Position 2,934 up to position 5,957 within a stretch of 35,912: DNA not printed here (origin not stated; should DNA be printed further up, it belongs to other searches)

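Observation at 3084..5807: Single-polypeptide fusion of a class-III aminotransferase with an acyl-ACP-reductase-like domain (possible thioester-to-amine module)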

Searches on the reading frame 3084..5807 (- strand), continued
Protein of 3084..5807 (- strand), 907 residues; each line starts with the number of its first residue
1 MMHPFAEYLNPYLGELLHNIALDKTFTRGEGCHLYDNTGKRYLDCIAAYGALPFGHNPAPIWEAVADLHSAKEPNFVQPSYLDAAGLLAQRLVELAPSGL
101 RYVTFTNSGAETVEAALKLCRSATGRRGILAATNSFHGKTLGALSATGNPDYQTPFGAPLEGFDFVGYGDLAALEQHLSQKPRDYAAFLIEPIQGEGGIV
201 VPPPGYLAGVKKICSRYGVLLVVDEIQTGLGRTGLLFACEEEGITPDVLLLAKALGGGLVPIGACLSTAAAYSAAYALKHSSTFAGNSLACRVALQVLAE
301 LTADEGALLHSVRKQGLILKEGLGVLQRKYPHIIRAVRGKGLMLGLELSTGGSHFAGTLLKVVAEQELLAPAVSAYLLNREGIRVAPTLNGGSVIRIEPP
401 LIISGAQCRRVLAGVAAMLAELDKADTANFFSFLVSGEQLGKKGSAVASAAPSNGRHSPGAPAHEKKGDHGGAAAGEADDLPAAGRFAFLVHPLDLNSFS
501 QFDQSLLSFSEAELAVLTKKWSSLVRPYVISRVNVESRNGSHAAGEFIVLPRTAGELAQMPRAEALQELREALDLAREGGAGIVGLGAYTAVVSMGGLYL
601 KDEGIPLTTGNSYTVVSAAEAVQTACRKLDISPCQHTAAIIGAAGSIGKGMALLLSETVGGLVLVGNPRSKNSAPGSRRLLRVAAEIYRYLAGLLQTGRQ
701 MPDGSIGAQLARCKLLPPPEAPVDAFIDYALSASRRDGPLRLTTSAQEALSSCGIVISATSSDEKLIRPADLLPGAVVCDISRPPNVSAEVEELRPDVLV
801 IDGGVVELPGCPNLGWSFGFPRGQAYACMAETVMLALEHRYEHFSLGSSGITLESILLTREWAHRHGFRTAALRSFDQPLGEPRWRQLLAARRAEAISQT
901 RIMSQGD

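Call 55: search_protein_families(library=pfam, proteins=[L013:4785-5393:+, L013:5419-6825:+, L013:7520-8143:+, L013:8271-9656:+, L013:10001-12640:+, L013:12664-13830:+, L013:13779-14990:+, L013:14994-16214:+, L013:16288-16878:+, L013:17350-18483:+], max_evalue=0.0001)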
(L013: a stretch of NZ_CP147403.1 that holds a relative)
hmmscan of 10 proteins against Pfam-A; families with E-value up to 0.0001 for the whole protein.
L013:4785-5393:+ (202 aa): 2 families
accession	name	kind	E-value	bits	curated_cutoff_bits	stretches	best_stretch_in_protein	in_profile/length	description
PF13679.12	Methyltransf_32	-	9.1e-07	29.4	27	1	43-97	18-77/143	Methyltransferase domain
PF13847.12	Methyltransf_31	-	1.4e-06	28.5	27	1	48-123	2-77/145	Methyltransferase domain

L013:5419-6825:+ (468 aa): 1 family
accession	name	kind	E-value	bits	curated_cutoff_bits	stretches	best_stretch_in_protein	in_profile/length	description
PF00209.24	SNF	-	2.6e-56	191.9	27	2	168-463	179-479/524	Sodium:neurotransmitter symporter family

L013:7520-8143:+ (207 aa): 1 family
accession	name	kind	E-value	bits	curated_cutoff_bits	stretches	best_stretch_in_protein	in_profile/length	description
PF02245.21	Pur_DNA_glyco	-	2.8e-63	213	27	1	23-203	2-181/181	Methylpurine-DNA glycosylase (MPG)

L013:8271-9656:+ (461 aa): 5 families
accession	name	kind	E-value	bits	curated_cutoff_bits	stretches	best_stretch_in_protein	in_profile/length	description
PF01593.30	Amino_oxidase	-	2.7e-53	182.3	19.8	1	11-458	1-443/443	Flavin containing amine oxidoreductase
PF01266.30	DAO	-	1.8e-07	31.5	27.9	0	4-55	2-46/353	FAD dependent oxidoreductase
PF13450.12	NAD_binding_8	-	5.3e-07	30.3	21.9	1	6-76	1-67/68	NAD(P)-binding Rossmann-like domain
PF13454.12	NAD_binding_9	-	1.2e-06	29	21.8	0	6-57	2-52/155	FAD-NAD(P)-binding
PF07992.20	Pyr_redox_2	-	3.2e-05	23.9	26.1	0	232-276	193-235/291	Pyridine nucleotide-disulphide oxidoreductase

L013:10001-12640:+ (879 aa): 2 families
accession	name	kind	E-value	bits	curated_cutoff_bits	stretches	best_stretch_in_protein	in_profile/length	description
PF00202.27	Aminotran_3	-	2.3e-79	267.4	30.5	1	20-409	12-401/403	Aminotransferase class-III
PF01488.26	Shikimate_DH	-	3.7e-06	27.5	24.3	0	740-791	68-126/138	Shikimate / quinate 5-dehydrogenase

L013:12664-13830:+ (388 aa): 1 family
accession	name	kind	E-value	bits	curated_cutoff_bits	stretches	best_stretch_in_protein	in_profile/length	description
PF11899.13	DUF3419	-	4.4e-69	233.9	28.2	1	31-350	10-341/385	Protein of unknown function (DUF3419)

L013:13779-14990:+ (403 aa): 2 families
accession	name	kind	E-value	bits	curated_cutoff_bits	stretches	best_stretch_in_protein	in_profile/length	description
PF00208.27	ELFV_dehydrog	-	7.9e-43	147.3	23.4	1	174-393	10-237/241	Glutamate/Leucine/Phenylalanine/Valine dehydrogenase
PF02812.23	ELFV_dehydrog_N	-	9.5e-18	64.6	25.3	1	31-133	20-126/129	Glu/Leu/Phe/Val dehydrogenase, dimerisation domain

L013:14994-16214:+ (406 aa): 1 family
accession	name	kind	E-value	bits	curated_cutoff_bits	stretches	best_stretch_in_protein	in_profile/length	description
PF07690.21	MFS_1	-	1.1e-40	140.1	33.4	1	17-348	2-346/347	Major Facilitator Superfamily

L013:16288-16878:+ (196 aa): 1 family
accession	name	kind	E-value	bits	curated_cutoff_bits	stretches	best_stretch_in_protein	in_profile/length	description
PF00440.29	TetR_N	-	4.2e-15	55.7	24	1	12-57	1-46/47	Bacterial regulatory proteins, tetR family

L013:17350-18483:+ (377 aa): 2 families
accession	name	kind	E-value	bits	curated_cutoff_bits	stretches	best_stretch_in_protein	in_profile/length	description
PF02770.24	Acyl-CoA_dh_M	-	1.1e-07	32.4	33.3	1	137-209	21-97/97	Acyl-CoA dehydrogenase, middle domain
PF02771.21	Acyl-CoA_dh_N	-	1.1e-06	29.4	22.9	1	35-95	33-93/113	Acyl-CoA dehydrogenase, N-terminal domain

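Call 74: find_encoding_contigs(protein=window:3084-5807:-, flank=10000, max_places=3)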
Protein window:3084-5807:- (907 aa): no gene with exactly this product is on record in the collection.
